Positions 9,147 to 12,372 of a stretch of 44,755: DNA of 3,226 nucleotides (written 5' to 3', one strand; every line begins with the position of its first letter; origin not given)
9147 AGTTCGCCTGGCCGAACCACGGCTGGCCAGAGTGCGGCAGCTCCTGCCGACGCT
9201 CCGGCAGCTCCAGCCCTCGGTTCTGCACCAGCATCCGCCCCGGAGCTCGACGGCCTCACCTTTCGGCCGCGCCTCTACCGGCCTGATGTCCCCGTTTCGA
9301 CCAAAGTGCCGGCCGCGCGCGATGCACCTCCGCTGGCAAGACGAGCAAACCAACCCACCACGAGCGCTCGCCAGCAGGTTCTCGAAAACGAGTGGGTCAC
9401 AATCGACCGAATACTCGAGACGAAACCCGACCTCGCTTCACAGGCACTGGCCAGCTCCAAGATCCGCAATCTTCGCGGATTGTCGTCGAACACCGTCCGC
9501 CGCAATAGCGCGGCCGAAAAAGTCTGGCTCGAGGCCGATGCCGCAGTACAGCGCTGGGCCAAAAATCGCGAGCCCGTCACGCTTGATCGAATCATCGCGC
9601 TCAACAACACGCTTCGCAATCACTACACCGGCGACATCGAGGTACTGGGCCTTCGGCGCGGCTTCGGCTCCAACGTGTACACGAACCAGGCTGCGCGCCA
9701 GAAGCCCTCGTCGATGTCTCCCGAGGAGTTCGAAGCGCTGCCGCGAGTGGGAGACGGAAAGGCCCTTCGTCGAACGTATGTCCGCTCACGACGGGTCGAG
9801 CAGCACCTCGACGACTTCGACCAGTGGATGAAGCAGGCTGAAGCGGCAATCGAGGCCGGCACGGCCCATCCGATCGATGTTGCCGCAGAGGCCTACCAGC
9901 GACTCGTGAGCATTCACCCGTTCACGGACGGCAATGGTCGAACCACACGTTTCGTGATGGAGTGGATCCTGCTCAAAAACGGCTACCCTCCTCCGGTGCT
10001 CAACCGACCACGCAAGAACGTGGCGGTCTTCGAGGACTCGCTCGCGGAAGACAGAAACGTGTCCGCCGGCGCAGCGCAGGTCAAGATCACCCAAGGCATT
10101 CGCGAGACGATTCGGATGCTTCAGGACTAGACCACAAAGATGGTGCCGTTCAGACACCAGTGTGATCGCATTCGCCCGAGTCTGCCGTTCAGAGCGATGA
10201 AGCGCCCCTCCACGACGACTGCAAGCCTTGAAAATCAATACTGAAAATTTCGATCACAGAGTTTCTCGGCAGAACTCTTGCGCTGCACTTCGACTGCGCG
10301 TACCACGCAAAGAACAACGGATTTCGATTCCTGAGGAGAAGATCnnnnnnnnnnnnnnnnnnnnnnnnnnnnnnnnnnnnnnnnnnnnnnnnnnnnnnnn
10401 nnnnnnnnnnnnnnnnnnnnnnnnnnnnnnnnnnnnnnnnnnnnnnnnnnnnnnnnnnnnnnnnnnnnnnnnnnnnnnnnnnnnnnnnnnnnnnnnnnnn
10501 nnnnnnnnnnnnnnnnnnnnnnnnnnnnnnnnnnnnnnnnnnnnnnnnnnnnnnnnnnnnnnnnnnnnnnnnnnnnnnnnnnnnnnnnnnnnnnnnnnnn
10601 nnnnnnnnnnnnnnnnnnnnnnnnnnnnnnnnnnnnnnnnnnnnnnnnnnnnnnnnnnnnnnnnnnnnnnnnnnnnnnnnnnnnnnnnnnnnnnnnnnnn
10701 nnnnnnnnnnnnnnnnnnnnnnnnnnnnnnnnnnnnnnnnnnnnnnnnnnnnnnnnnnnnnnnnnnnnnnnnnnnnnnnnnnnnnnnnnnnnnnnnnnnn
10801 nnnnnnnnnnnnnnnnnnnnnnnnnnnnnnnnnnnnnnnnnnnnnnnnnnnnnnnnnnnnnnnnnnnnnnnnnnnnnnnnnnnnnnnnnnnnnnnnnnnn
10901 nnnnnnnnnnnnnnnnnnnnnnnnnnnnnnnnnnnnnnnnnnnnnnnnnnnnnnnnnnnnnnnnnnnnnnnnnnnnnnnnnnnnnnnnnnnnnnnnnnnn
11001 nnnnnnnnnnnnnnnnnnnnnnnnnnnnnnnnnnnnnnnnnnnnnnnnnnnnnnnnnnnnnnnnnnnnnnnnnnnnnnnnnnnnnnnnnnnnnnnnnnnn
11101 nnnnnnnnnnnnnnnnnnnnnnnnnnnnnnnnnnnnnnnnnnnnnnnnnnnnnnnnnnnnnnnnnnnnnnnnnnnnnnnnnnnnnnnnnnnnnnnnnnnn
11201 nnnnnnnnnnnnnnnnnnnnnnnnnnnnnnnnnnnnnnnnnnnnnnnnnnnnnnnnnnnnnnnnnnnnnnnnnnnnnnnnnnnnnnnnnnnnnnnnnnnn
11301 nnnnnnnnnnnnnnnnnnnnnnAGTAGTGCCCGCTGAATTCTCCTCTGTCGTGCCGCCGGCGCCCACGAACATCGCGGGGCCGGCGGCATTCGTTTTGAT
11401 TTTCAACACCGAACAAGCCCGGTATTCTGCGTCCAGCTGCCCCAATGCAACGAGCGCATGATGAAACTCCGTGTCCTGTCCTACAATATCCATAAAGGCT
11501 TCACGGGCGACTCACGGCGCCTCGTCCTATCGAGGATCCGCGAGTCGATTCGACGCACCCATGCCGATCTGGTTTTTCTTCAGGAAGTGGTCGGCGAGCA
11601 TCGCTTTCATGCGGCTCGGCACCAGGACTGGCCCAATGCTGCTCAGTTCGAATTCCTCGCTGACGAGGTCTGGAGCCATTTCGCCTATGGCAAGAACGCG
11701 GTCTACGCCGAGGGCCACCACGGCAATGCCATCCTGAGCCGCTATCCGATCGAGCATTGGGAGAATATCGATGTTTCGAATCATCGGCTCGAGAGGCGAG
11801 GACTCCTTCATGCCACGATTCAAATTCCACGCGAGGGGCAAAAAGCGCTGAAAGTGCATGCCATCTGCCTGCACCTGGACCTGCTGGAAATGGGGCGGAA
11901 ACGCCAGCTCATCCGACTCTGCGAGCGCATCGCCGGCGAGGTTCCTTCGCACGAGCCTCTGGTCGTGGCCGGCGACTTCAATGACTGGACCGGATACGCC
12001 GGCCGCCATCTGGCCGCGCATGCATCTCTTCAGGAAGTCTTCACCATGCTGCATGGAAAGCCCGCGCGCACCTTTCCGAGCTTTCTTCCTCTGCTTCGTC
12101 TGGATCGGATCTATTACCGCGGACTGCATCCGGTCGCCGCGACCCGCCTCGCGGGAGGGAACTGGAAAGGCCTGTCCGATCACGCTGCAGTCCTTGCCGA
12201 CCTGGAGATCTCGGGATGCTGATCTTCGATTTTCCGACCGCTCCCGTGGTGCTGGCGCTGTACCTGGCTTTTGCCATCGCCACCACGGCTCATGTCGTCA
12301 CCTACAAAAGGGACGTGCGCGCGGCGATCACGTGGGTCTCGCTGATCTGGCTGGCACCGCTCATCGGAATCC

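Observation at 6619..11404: Same-strand cluster: two small exported proteins, an 837-aa signal-peptide Fic protein, a beta-barrel OMP and one terminator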

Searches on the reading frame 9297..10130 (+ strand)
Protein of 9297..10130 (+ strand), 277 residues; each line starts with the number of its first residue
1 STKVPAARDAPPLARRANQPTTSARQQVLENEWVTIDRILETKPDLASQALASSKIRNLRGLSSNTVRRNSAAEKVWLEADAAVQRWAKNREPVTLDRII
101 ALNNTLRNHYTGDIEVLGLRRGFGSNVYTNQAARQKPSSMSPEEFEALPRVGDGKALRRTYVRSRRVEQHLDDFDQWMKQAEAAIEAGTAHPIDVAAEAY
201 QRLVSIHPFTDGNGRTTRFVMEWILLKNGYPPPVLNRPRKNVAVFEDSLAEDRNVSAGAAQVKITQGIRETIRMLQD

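Call 21: find_homologous_proteins(query=window:9297-10130:+, max_evalue=0.00001)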
Query window:9297-10130:+ (277 aa): 39 proteins with E <= 0.00001 among 4372 candidates.
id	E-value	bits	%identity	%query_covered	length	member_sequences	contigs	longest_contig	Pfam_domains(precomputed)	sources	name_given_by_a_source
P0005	4.2e-24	104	33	84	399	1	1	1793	PF02661.24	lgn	-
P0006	4.8e-24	103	34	84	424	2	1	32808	PF02661.24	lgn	-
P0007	7.4e-24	103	35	72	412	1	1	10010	PF02661.24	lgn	-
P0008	1.2e-23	102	35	81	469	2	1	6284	PF02661.24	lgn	-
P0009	1.2e-20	92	31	83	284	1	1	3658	PF02661.24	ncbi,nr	ncbi:MAG: Fic family protein, partial [Planctomycetes bacterium]|nr:Fic family protein [Planctomycet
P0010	1.9e-20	92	30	93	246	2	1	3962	PF02661.24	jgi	jgi:Fic family protein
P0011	2.2e-20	91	33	75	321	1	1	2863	PF02661.24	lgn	-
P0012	3.9e-17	81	29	94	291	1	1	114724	PF02661.24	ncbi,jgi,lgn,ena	-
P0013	1.9e-12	65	50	26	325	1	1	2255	PF00376.30,PF13411.13,PF02661.24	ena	-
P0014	2.1e-12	65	50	26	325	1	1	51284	PF00376.30,PF13411.13,PF02661.24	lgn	-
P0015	6.9e-12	64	41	39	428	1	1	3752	PF02661.24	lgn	-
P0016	3.3e-11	61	42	36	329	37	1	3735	PF00376.30,PF13411.13,PF02661.24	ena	-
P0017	6.0e-11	61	56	22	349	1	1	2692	PF12844.14,PF01381.29,PF13560.13,PF02661.24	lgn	-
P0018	1.6e-10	59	64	16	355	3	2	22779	PF12844.14,PF01381.29,PF02661.24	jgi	jgi:Fic family protein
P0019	4.0e-10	58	43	32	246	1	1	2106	PF02661.24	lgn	-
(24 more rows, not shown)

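Call 37: search_protein_families(library=pfam, proteins=[P0008, P0005, P0011, P0012], max_evalue=5)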
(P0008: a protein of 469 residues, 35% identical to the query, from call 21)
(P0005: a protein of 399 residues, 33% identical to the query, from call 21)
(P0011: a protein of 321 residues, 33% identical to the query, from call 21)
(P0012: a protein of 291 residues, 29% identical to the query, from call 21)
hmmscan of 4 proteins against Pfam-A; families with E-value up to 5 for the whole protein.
P0008 (469 aa): 2 families
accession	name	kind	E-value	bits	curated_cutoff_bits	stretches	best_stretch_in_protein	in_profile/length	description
PF02661.23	Fic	-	8.8e-15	55.8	24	1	309-412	2-93/93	Fic/DOC family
PF22215.1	MLKL_N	-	0.47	10.4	27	1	172-207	23-57/142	Mixed lineage kinase domain-like N-terminal domain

P0005 (399 aa): 1 family
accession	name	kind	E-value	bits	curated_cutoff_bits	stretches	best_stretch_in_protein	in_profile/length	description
PF02661.23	Fic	-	6.4e-16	59.4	24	1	241-346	1-93/93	Fic/DOC family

P0011 (321 aa): 1 family
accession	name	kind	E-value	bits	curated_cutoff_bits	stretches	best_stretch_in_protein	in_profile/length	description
PF02661.23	Fic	-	1.7e-16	61.3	24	1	152-257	2-93/93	Fic/DOC family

P0012 (291 aa): 2 families
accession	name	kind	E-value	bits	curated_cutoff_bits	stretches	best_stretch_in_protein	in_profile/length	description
PF02661.23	Fic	-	9.3e-16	58.9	24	1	140-238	2-93/93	Fic/DOC family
PF08663.15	HalX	-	0.076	13.9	23.2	1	77-104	30-62/68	HalX domain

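Call 53: search_solved_structures(query=A4, max_evalue=0.01, show_alignments=5)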
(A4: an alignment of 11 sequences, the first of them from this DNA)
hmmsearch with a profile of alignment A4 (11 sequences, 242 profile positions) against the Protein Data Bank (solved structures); distinct sequences matched with E-value up to 0.01: 51.
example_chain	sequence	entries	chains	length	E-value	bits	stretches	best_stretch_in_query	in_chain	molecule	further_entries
6i7g_A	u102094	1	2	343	3.8e-27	98.5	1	125-203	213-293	Adenosine monophosphate-protein transferase FICD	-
9yz5_A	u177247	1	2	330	3.8e-27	98.5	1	125-203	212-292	Protein adenylyltransferase FICD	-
4u04_A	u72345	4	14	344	3.8e-27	98.5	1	125-203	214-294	Adenosine monophosphate-protein transferase FICD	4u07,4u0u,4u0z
4u0s_A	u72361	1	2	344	3.9e-27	98.5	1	125-203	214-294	Adenosine monophosphate-protein transferase FICD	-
6i7h_A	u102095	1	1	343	4e-27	98.5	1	125-203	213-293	Adenosine monophosphate-protein transferase FICD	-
6i7i_A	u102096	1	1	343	4.1e-27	98.4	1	125-203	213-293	Adenosine monophosphate-protein transferase FICD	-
6i7j_A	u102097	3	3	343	4.3e-27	98.4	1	125-203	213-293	Adenosine monophosphate-protein transferase FICD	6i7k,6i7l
6zmd_B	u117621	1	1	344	5e-27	98.1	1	125-203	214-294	Protein adenylyltransferase FICD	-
7b7z_A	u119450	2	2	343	3e-25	92.3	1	125-203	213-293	Protein adenylyltransferase FICD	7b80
3cuc_A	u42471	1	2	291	9.2e-21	77.6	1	76-204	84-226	Protein of unknown function with a Fic domain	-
5jj6_A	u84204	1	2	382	1.4e-19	73.7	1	83-200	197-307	Adenosine monophosphate-protein transferase FICD homolog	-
5jj7_A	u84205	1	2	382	1.4e-19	73.7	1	83-200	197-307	Adenosine monophosphate-protein transferase FICD homolog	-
3n3u_A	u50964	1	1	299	3.8e-15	59.3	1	18-196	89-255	Adenosine monophosphate-protein transferase ibpA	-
7xux_A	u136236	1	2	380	4.3e-15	59.1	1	53-226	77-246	Fido domain-containing protein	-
6siu_A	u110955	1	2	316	4.5e-15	59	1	19-196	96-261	Protein adenylyltransferase and cysteine protease IbpA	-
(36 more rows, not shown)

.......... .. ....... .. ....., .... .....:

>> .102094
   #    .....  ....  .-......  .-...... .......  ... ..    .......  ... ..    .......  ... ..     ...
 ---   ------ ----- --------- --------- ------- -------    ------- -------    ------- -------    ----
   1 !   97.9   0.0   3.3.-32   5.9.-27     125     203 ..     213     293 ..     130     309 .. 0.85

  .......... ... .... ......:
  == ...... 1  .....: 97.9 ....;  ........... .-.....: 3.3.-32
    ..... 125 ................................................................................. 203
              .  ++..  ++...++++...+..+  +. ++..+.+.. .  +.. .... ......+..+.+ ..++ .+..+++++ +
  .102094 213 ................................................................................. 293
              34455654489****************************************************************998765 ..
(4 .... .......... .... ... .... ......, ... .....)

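Call 64: find_encoding_contigs(protein=P0012, flank=6000, max_places=1)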
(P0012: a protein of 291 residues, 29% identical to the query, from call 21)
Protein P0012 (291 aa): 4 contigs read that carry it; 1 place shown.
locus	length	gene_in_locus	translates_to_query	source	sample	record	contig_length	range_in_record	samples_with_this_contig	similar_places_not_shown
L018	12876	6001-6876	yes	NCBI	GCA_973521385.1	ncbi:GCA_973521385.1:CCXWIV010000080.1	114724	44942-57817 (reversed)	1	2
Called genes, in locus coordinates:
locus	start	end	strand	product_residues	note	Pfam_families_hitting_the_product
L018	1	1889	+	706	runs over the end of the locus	PF13091:PLDc_2 (faint)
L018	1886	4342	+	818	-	-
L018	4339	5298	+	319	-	-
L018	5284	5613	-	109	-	PF12441:CopG_antitoxin (weak)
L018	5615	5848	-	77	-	-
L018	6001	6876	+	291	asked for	PF02661:Fic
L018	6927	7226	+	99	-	-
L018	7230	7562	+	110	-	PF13744:HTH_37, PF01381:HTH_3 (weak), PF13443:HTH_26 (weak)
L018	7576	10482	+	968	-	PF00005:ABC_tran (faint), PF02463:SMC_N (faint), PF13175:AAA_15 (faint), PF13191:AAA_16 (faint), PF13401:AAA_22 (faint), PF13555:AAA_29 (faint), PF17760:UvrA_inter (weak), PF17755:UvrA_DNA-bind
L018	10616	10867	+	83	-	PF22513:FitA-like_RHH (weak)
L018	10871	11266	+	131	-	PF01850:PIN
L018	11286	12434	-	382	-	PF02771:Acyl-CoA_dh_N, PF02770:Acyl-CoA_dh_M, PF00441:Acyl-CoA_dh_1, PF08028:Acyl-CoA_dh_2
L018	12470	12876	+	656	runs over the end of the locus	-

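Call 65: find_encoding_contigs(protein=P0006, flank=6000, max_places=1)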
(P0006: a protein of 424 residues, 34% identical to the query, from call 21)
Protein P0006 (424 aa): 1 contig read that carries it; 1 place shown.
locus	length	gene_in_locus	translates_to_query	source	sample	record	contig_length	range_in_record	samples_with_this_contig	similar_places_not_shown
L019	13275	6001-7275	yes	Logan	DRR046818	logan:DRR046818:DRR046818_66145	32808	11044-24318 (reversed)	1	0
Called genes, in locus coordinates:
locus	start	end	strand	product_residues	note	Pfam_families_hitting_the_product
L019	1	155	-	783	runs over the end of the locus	PF01935:DUF87 (weak)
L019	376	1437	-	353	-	PF08450:SGL (faint), PF23414:Beta-prop_EML_2 (faint), PF22494:choice_anch_I (faint), PF10282:Lactonase (faint)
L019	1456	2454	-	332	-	PF00534:Glycos_transf_1, PF13692:Glyco_trans_1_4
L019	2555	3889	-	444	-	PF03721:UDPG_MGDP_dh_N, PF00984:UDPG_MGDP_dh, PF03720:UDPG_MGDP_dh_C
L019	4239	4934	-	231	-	-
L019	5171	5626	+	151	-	PF02639:DUF188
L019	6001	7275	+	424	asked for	PF02661:Fic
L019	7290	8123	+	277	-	PF02661:Fic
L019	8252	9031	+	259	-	-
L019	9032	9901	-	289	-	PF08843:AbiEii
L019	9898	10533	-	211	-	-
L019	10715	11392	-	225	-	PF01872:RibD_C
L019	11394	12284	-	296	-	PF06983:3-dmu-9_3-mt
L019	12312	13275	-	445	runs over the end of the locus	PF13360:PQQ_2 (faint), PF13570:Beta-prop_ACSF4 (faint)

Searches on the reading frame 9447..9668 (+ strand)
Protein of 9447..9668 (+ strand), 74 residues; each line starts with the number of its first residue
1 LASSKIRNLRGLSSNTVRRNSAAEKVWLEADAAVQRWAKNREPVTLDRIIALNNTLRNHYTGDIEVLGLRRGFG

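Call 56: search_solved_structures(query=A5, max_evalue=10, show_alignments=5)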
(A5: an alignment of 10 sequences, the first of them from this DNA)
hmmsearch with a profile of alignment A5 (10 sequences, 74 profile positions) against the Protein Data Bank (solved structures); distinct sequences matched with E-value up to 10: 5.
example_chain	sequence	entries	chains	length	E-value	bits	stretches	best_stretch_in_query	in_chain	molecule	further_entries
8bke_AAA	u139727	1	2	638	0.71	13.2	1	14-54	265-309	Uncharacterized protein 57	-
2fg1_A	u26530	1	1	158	0.98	12.7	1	31-59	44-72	conserved hypothetical protein BT1257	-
2afc_A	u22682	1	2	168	1.1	12.6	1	31-59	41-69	conserved hypothetical protein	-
4oud_A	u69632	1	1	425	1.4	12.2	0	34-59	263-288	Tyrosyl-tRNA synthetase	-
4oud_B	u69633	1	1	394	1.5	12.2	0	34-59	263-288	Tyrosyl-tRNA synthetase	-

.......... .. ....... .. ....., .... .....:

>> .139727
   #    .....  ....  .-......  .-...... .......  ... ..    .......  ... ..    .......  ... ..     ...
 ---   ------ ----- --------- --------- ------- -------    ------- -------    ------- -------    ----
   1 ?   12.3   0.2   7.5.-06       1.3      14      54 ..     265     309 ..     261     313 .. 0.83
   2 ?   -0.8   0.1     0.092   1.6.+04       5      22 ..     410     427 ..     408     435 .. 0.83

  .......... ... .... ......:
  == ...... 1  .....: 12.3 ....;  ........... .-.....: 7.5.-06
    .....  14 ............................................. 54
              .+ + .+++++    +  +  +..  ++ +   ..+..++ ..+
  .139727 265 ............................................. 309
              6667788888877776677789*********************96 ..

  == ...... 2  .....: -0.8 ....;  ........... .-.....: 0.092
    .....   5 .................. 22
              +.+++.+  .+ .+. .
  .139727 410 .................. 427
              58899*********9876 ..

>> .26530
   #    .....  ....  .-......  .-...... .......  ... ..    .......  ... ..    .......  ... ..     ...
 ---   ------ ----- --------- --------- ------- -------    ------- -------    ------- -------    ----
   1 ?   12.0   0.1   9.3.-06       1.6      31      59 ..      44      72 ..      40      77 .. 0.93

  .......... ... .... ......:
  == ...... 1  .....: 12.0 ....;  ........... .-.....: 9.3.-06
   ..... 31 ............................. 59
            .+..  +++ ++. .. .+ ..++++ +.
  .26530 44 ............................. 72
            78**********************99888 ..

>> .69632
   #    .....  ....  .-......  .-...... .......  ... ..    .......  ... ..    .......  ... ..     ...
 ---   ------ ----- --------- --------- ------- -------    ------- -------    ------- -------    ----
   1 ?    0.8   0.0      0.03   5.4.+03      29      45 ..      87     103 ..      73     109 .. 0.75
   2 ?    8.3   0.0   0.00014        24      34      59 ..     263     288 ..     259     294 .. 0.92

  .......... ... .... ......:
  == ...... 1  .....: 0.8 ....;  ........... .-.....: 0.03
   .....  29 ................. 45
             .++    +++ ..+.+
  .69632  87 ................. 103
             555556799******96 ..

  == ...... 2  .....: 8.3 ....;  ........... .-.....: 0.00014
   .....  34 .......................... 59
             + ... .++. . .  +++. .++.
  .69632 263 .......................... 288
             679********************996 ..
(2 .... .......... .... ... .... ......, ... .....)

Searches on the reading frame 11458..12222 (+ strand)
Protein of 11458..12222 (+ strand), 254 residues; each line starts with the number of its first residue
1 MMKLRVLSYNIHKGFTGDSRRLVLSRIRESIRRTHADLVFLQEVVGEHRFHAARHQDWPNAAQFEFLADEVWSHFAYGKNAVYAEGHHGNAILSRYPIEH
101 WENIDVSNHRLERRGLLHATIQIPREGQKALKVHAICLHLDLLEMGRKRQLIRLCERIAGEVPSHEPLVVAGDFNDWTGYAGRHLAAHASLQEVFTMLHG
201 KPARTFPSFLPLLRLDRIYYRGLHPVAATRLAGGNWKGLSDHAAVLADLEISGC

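Call 3: search_protein_families(library=pfam, proteins=[window:11458-12222:+], max_evalue=0.01)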
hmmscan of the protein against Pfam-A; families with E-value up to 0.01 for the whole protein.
window:11458-12222:+ (254 aa): 1 family
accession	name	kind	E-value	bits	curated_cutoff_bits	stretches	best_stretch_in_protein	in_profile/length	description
PF03372.29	Exo_endo_phos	-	1.3e-22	81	24.5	1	7-242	1-225/225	Endonuclease/Exonuclease/phosphatase family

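Call 11: search_protein_families(library=ncbifam, proteins=[window:11458-12222:+], max_evalue=0.1)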
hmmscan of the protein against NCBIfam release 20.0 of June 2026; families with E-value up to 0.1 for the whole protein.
window:11458-12222:+ (254 aa): 4 families
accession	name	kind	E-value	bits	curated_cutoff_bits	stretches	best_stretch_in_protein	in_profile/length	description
NF003842.0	PRK05421.1-4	equivalog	1.9e-13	50.4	144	1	3-251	31-257/259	endonuclease/exonuclease/phosphatase family protein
NF003840.0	PRK05421.1-2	equivalog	7e-10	38.4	163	1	133-250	173-279/282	endonuclease/exonuclease/phosphatase family protein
NF003841.0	PRK05421.1-3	equivalog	3.6e-05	23.4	223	1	131-249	152-258/261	endonuclease/exonuclease/phosphatase family protein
NF003839.0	PRK05421.1-1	equivalog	0.019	14.4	260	1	132-232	154-246/266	endonuclease/exonuclease/phosphatase family protein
